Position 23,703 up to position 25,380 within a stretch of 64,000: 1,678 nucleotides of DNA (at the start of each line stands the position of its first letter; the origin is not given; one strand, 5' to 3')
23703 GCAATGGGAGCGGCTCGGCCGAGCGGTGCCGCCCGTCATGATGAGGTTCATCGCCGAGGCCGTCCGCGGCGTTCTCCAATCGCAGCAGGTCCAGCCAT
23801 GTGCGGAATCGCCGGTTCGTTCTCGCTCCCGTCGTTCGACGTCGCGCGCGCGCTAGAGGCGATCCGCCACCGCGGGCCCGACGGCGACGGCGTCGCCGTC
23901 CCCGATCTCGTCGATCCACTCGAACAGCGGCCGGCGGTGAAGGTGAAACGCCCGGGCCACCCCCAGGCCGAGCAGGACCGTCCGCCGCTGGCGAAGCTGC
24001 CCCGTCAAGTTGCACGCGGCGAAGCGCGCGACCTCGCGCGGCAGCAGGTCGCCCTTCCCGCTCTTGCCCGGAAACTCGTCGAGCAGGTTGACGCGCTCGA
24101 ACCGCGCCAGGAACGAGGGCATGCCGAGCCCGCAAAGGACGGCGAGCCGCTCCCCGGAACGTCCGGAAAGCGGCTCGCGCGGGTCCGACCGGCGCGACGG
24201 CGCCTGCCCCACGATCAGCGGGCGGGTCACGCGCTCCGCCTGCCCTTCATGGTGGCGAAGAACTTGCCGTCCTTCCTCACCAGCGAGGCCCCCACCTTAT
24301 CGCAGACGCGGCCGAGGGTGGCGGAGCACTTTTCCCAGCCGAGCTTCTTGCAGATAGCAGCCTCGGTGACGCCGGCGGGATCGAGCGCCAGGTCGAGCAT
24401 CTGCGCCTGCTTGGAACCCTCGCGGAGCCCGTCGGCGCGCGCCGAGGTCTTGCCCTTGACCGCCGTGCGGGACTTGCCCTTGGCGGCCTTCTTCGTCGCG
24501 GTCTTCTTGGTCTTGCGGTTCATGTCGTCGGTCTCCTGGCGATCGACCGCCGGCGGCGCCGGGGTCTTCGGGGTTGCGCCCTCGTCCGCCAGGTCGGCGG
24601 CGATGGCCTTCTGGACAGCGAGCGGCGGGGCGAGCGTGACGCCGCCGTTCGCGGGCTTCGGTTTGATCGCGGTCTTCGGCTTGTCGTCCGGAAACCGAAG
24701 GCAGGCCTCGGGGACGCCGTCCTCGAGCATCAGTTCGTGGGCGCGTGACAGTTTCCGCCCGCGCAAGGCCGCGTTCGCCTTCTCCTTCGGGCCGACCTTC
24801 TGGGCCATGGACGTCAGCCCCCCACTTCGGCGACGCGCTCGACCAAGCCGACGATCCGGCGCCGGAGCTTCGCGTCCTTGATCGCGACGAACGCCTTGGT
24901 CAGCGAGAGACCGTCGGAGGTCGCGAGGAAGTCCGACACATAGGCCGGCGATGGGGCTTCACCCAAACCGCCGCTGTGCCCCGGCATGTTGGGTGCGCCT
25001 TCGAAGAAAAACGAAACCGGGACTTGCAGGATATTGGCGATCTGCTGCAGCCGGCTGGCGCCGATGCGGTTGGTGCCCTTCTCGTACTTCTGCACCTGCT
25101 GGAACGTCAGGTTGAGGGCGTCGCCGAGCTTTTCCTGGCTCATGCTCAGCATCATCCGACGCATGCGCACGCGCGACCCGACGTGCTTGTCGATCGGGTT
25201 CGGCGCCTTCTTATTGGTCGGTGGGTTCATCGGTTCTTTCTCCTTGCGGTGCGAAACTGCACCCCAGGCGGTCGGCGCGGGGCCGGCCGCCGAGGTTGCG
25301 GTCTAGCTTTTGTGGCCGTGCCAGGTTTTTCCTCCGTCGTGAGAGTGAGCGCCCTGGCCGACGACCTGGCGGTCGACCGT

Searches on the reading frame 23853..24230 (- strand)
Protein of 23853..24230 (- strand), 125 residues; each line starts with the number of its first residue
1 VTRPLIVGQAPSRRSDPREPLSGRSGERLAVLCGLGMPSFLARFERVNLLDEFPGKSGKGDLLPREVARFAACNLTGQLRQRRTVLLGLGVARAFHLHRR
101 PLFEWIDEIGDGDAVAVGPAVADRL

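Call 3: search_protein_families(library=pfam, proteins=[window:23853-24230:-], max_evalue=0.1)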
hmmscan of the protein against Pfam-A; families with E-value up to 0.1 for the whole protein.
window:23853-24230:- (125 aa): 0 families

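Call 4: search_protein_families(library=phrogs, proteins=[window:23853-24230:-], max_evalue=0.01)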
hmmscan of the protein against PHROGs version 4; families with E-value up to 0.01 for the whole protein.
window:23853-24230:- (125 aa): 1 family
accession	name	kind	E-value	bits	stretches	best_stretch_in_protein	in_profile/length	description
phrog_12275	-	unknown function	1.7e-17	64.7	1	1-107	1-113/168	-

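Call 5: search_protein_families(library=padloc, proteins=[window:23853-24230:-], max_evalue=0.01)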
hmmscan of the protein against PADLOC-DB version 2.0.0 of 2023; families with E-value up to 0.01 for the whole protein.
window:23853-24230:- (125 aa): 0 families

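Call 19: search_protein_families(library=ncbifam, proteins=[window:23853-24230:-], max_evalue=0.01)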
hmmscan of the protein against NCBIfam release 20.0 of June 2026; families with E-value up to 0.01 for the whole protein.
window:23853-24230:- (125 aa): 0 families

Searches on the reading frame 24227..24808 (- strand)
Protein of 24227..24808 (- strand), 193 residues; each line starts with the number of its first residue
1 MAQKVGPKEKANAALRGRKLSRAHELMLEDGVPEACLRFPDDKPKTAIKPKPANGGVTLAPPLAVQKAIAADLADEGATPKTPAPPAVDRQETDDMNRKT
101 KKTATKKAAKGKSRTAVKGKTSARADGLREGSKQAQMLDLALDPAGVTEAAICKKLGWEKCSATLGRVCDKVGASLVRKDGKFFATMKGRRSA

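Call 3: search_protein_families(library=pfam, proteins=[window:24227-24808:-], max_evalue=0.1)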
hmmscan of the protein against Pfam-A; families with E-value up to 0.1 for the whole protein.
window:24227-24808:- (193 aa): 2 families
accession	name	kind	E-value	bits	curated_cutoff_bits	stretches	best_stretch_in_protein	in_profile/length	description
PF11994.14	DUF3489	-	2.1e-07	31.4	29.5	1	128-162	3-37/68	Protein of unknown function (DUF3489)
PF13384.12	HTH_23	-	0.079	13.2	24.6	0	134-158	7-29/50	Homeodomain-like domain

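Call 4: search_protein_families(library=phrogs, proteins=[window:24227-24808:-], max_evalue=0.01)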
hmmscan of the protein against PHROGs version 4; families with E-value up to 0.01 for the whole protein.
window:24227-24808:- (193 aa): 1 family
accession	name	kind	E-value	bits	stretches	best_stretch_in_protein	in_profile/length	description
phrog_10315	-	unknown function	3.9e-06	28.3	1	98-162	74-140/177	-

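Call 5: search_protein_families(library=padloc, proteins=[window:24227-24808:-], max_evalue=0.01)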
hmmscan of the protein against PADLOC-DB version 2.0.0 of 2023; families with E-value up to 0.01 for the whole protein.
window:24227-24808:- (193 aa): 0 families

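Call 19: search_protein_families(library=ncbifam, proteins=[window:24227-24808:-], max_evalue=0.01)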
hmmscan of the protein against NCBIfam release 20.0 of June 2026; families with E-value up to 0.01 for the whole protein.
window:24227-24808:- (193 aa): 0 families

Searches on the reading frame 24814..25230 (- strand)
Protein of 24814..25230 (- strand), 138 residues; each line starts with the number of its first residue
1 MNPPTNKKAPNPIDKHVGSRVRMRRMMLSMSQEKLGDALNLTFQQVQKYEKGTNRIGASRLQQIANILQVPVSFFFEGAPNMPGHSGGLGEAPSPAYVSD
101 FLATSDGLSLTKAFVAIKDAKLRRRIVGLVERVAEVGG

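Call 3: search_protein_families(library=pfam, proteins=[window:24814-25230:-], max_evalue=0.1)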
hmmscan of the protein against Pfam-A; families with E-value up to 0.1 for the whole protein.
window:24814-25230:- (138 aa): 5 families
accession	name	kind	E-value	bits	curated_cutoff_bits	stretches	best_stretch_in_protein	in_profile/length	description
PF01381.28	HTH_3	-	4.3e-11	43.1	23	1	22-74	2-54/55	Helix-turn-helix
PF13560.12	HTH_31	-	0.00012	22.7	27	1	17-71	2-57/64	Helix-turn-helix domain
PF13443.12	HTH_26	-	0.0063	17.2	22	1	29-71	10-53/63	Cro/C1-type HTH DNA-binding domain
PF19948.4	DUF6410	-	0.025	14.8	25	1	42-120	55-132/189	Family of unknown function (DUF6410)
PF12844.13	HTH_19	-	0.072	13.4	30.2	1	18-71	1-54/64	Helix-turn-helix domain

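Call 4: search_protein_families(library=phrogs, proteins=[window:24814-25230:-], max_evalue=0.01)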
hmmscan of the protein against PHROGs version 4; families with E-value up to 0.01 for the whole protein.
window:24814-25230:- (138 aa): 11 families
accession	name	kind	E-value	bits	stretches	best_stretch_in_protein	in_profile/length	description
phrog_8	-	transcription regulation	7.3e-11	43.1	1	6-76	66-136/346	transcriptional regulator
phrog_2439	-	transcription regulation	2.7e-10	40.7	1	15-81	6-72/367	transcriptional regulator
phrog_4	-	transcription regulation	1.1e-09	38.7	1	14-86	130-202/400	transcriptional repressor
phrog_2328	-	transcription regulation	1.2e-09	39.1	1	10-88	9-87/128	transcriptional repressor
phrog_3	-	transcription regulation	2.5e-08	35.1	1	14-79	86-151/430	transcriptional repressor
phrog_5823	-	transcription regulation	7.4e-07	29.6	1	15-110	5-99/404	transcriptional regulator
phrog_2967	-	transcription regulation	3.5e-06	27.7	1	12-83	6-77/225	transcriptional regulator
phrog_955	-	DNA, RNA and nucleotide metabolism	0.00025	21.8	1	7-67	15-75/142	HTH DNA binding protein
phrog_7241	-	transcription regulation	0.0013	19.7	1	19-72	64-117/122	transcriptional regulator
phrog_38149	-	unknown function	0.0018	19.2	1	15-67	7-59/190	-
phrog_2104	-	unknown function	0.0085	17.3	0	15-73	38-96/103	-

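Call 5: search_protein_families(library=padloc, proteins=[window:24814-25230:-], max_evalue=0.01)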
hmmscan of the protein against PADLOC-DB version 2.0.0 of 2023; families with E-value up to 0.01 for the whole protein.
window:24814-25230:- (138 aa): 18 families
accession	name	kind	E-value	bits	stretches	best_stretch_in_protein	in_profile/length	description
PDLC03947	RmrA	-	6.8e-11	39.6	1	14-80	9-75/383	-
PDLC03952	RmrA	-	2.2e-10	37.9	1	12-85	18-91/395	-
PDLC03949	RmrA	-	2.2e-09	34.7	1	19-82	5-68/363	-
PDLC03954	RmrA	-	9.8e-09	32.6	1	12-79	6-73/380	-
PDLC03944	RmrA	-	6e-08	30.1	1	15-78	5-68/384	-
PDLC03955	RmrA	-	7.1e-08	30.1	1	20-82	24-86/371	-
PDLC03948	RmrA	-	1.8e-07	28.4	1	13-77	5-69/397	-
PDLC02926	HTH_VI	-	2.2e-07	29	1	18-76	3-61/92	-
PDLC03945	RmrA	-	1.1e-06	26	1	17-78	3-64/394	-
PDLC03953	RmrA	-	1.9e-06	25.3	1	16-86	5-75/373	-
PDLC03946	RmrA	-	2.5e-06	24.5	1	19-81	5-67/357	-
PDLC03951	RmrA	-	3.4e-06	24.3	1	17-79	9-71/400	-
PDLC03943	RmrA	-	7.5e-06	23.3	1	17-77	3-63/370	-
PDLC04775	PDC-M69A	-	0.00013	20.4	1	16-72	7-63/113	-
PDLC04142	capH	-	0.00023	20.2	1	17-94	7-74/103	capH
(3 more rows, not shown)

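Call 19: search_protein_families(library=ncbifam, proteins=[window:24814-25230:-], max_evalue=0.01)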
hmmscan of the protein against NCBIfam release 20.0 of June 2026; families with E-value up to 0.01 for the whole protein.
window:24814-25230:- (138 aa): 8 families
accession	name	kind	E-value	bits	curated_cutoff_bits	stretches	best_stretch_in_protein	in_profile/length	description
NF047948.1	male_kill_WMK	equivalog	1.9e-09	37.4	300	1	13-72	2-61/300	WO male-killing family protein Wmk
NF041951.1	phage_RstR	subfamily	1.4e-06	28.5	80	1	19-72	5-58/108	RstR family transcriptional repressor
NF007257.0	PRK09706.1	subfamily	1.6e-06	27.9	101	1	15-76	4-65/135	transcriptional repressor DicA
NF052239.1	antitox_spr1629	equivalog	1.7e-06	27.4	335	1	17-79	3-65/377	spr1629 family repressor/antitoxin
NF006015.0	PRK08154.1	subfamily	1.4e-05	24.4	204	1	5-76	19-90/314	anaerobic benzoate catabolism transcriptional regulator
TIGR03070.1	couple_hipB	subfamily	4.1e-05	23.4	71.65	1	16-69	2-52/58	type II toxin-antitoxin system Y4mF family antitoxin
NF038139.1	Reg_Aceta_RamB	equivalog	0.00055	18.7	700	1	16-76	2-62/465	acetate metabolism transcriptional regulator RamB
TIGR03830.1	CxxCG_CxxCG_HTH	subfamily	0.0031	17.3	61.8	1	18-56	67-105/127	type II TA system antitoxin MqsA family protein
